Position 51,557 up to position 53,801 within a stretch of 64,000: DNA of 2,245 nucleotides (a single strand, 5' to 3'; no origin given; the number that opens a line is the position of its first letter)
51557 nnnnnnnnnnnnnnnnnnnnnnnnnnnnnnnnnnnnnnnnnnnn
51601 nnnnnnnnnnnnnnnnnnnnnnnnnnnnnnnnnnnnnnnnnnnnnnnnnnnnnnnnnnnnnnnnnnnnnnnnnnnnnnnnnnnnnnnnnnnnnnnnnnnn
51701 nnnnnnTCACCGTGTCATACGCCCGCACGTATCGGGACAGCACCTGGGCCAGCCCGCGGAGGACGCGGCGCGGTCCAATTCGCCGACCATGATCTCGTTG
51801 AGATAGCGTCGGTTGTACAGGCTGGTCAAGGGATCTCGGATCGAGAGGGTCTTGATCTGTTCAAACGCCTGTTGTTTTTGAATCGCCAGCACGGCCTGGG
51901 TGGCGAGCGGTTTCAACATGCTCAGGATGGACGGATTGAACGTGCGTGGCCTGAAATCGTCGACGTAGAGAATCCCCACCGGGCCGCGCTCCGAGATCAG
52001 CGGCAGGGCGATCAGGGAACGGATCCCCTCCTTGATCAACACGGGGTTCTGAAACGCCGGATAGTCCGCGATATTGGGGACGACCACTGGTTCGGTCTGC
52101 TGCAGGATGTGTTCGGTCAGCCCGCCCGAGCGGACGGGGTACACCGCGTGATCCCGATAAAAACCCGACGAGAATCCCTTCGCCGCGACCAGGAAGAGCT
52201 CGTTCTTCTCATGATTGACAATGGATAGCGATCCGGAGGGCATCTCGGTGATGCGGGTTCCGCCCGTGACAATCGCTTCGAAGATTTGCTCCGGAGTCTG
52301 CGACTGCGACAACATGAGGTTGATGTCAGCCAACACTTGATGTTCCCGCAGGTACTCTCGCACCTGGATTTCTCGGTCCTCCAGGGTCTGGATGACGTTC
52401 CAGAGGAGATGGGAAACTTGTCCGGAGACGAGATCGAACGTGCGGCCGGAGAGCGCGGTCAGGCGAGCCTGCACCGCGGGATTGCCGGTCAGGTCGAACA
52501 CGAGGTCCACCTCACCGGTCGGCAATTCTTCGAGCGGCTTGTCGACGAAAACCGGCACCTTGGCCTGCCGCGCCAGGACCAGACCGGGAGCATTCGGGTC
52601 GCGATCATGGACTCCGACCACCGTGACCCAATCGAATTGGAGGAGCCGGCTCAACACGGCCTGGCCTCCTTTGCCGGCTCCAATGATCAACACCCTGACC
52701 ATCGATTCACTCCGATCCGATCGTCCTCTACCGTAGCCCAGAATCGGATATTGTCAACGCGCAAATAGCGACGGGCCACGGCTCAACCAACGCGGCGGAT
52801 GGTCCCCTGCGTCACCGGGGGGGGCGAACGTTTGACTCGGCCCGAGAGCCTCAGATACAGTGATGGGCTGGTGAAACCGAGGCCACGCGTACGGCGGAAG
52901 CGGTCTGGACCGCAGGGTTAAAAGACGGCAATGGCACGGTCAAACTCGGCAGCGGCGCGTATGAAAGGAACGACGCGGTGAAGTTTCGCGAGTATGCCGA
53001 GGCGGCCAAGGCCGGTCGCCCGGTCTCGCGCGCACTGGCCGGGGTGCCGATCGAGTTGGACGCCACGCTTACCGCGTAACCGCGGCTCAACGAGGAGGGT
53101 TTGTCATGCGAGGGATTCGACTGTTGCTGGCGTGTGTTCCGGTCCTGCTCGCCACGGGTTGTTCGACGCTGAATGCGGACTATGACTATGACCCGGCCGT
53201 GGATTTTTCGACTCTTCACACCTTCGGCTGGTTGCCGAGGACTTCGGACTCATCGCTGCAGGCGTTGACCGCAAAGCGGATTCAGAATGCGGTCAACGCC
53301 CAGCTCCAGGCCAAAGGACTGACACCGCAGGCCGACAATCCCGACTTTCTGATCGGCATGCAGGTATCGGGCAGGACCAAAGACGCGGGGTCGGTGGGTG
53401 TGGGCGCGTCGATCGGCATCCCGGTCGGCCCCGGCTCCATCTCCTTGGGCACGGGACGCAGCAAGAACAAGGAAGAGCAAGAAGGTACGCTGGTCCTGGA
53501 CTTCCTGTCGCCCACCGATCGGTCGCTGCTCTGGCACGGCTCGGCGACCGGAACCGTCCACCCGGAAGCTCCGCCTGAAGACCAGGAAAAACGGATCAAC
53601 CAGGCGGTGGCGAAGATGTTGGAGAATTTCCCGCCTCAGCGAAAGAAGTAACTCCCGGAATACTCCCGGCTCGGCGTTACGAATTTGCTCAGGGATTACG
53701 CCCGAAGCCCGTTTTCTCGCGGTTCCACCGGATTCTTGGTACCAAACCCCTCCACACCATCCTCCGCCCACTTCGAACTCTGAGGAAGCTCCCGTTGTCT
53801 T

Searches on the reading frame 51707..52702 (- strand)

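Call 75: search_protein_families(library=pfam, proteins=[window:51707-52702:-], max_evalue=0.0001)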
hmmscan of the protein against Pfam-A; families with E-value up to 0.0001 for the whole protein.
window:51707-52702:- (331 aa): 3 families
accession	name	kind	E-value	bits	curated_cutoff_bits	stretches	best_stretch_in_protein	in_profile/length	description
PF13185.12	GAF_2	-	2.1e-19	70.5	28.6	1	135-275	2-136/136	GAF domain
PF01590.32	GAF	-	8.7e-13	49.4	22.4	1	137-274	2-133/133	GAF domain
PF13492.12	GAF_3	-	1.6e-07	32.2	27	1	137-275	2-128/129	GAF domain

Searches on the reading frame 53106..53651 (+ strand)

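Call 75: search_protein_families(library=pfam, proteins=[window:53106-53651:+], max_evalue=0.0001)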
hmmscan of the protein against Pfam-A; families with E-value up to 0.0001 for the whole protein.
window:53106-53651:+ (181 aa): 1 family
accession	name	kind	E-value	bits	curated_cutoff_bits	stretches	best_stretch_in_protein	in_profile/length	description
PF13590.11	DUF4136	-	7.2e-33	114.6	32.8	1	25-177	2-152/152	Domain of unknown function (DUF4136)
